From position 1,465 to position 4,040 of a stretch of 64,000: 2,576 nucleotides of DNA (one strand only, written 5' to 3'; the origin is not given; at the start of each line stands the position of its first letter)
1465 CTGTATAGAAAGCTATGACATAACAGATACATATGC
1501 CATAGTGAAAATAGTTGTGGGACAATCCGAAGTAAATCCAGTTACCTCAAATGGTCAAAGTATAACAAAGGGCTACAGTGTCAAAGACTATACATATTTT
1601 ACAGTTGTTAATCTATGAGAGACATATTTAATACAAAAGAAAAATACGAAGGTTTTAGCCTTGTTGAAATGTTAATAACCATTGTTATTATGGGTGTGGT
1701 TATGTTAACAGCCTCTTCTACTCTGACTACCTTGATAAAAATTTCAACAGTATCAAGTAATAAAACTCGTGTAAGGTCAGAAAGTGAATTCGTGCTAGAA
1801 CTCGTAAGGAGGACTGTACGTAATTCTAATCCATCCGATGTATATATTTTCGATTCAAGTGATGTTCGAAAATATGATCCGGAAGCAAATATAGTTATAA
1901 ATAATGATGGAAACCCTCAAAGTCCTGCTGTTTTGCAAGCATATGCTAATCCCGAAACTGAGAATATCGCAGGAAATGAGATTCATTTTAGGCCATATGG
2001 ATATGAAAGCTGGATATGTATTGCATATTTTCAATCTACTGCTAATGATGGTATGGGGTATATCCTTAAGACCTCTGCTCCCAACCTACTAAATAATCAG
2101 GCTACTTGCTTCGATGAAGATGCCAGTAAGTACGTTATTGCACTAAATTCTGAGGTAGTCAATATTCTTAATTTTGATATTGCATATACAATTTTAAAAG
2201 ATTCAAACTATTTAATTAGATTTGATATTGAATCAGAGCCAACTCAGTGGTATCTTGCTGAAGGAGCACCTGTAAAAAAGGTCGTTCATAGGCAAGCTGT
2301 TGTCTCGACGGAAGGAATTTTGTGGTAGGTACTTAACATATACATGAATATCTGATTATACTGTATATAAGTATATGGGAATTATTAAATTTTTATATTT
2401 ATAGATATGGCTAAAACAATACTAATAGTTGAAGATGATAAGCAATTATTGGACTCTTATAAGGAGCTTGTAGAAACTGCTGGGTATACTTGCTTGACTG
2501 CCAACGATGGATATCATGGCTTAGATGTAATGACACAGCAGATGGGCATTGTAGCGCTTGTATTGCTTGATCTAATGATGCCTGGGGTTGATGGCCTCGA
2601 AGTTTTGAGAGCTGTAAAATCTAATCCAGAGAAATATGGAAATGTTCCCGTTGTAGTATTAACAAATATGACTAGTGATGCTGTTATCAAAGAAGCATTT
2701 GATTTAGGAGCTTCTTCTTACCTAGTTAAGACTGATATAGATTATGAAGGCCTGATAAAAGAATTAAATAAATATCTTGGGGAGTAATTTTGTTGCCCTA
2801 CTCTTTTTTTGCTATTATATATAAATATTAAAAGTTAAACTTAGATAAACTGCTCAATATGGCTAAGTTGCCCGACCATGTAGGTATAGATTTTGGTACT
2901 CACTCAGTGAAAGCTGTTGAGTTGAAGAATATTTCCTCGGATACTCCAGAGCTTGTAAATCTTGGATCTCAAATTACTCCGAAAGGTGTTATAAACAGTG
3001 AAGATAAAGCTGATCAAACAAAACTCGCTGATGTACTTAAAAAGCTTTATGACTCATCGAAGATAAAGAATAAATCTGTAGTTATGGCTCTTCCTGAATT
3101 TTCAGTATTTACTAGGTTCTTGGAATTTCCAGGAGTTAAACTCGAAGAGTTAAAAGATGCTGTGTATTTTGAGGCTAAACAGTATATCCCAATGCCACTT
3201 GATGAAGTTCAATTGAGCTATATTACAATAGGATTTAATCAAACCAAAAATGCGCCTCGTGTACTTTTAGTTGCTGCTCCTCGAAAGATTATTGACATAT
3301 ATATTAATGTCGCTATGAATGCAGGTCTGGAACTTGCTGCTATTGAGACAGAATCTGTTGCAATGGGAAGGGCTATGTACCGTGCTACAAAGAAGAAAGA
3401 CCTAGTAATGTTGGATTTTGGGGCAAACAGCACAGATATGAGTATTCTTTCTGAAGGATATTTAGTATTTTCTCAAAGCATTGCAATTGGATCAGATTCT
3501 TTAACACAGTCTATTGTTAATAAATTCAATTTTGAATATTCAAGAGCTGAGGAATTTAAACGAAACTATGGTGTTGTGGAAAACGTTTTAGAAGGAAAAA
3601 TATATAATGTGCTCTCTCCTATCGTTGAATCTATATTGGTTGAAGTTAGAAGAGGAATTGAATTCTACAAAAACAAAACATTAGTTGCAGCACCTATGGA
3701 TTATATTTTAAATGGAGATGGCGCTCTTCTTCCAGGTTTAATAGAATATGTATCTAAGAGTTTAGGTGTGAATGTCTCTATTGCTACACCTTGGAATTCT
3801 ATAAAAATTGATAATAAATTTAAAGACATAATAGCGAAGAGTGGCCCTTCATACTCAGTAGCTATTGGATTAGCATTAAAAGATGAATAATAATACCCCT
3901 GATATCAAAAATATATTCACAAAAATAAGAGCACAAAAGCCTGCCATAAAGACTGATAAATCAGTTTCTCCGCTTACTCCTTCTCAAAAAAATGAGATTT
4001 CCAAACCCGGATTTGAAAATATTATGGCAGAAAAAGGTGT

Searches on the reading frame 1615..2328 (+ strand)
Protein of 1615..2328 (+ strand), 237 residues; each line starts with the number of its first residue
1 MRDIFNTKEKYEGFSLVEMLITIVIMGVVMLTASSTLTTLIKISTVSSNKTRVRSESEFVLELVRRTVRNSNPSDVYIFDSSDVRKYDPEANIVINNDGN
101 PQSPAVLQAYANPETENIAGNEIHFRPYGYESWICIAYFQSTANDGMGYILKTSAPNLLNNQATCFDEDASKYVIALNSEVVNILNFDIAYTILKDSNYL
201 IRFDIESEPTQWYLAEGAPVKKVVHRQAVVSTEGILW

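Call 79: find_encoding_contigs(protein=window:1615-2328:+, flank=10000, max_places=1)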
Protein window:1615-2328:+ (237 aa): 2 contigs read that carry it; 1 place shown.
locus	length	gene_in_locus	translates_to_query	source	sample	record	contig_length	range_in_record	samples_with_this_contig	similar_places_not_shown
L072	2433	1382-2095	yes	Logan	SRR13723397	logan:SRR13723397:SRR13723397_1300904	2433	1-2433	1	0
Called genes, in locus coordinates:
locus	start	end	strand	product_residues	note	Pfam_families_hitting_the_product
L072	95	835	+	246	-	PF07963:N_methyl (faint)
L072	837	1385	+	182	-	-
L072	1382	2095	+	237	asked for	PF07963:N_methyl (weak)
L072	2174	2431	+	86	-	?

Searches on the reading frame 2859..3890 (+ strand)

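Call 77: search_protein_families(library=pfam, proteins=[window:2859-3890:+], max_evalue=0.001)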
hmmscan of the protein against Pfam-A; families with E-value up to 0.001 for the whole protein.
window:2859-3890:+ (343 aa): 4 families
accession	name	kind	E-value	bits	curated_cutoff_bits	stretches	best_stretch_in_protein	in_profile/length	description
PF11104.14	PilM_2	-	9.1e-55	186.4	27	1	9-341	1-338/340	Type IV pilus assembly protein PilM;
PF14450.12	FtsA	-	4.3e-16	59.9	31.8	1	183-337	1-127/127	Cell division protein FtsA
PF06723.19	MreB_Mbl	-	7.9e-11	41.8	27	1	137-227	97-192/327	MreB/Mbl protein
PF08841.16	DDR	-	0.00036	20.1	24.6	1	149-236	103-190/328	Diol dehydratase reactivase ATPase-like domain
